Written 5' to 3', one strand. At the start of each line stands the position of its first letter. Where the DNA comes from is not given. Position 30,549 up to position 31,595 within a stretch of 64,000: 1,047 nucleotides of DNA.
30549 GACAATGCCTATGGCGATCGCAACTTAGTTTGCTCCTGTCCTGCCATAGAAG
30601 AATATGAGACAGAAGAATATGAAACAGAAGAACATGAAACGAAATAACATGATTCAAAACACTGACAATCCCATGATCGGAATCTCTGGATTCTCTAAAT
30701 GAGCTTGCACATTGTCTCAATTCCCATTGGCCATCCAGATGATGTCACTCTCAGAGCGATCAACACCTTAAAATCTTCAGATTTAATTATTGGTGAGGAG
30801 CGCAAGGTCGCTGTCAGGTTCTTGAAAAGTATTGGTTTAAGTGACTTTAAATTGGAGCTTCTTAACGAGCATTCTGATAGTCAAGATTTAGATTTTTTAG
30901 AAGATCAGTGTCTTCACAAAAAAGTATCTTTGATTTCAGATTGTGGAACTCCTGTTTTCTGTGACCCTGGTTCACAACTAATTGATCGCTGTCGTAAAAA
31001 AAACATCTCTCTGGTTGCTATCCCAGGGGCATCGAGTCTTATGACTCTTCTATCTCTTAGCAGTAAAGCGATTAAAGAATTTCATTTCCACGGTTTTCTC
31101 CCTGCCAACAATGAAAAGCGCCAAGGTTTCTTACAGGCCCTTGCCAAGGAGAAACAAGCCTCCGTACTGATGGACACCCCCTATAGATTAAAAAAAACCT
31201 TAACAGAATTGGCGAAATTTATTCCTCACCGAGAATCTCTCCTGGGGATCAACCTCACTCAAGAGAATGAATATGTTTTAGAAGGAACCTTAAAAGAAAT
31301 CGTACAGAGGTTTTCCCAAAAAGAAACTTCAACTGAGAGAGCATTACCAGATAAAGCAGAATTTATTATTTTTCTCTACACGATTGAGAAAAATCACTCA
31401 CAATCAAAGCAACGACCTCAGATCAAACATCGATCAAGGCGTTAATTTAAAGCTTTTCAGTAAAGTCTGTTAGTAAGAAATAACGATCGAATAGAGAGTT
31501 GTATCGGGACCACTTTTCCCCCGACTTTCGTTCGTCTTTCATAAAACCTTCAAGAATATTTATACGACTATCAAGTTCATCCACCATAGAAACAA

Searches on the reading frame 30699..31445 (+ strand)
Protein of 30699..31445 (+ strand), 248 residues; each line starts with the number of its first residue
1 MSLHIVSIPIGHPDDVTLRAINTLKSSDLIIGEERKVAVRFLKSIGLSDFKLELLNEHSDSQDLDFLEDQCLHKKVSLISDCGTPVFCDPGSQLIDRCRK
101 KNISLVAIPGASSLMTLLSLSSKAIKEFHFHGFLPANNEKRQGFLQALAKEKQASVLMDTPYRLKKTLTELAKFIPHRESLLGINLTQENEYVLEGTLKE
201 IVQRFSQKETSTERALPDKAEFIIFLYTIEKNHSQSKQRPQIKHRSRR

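Call 64: search_protein_families(library=pfam, proteins=[window:30699-31445:+], max_evalue=0.00001)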
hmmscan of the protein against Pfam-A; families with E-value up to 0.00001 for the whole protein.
window:30699-31445:+ (248 aa): 1 family
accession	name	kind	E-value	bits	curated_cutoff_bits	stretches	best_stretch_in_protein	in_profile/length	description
PF00590.25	TP_methylase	-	1.5e-24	87.6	27.8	1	3-201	2-211/212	Tetrapyrrole (Corrin/Porphyrin) Methylases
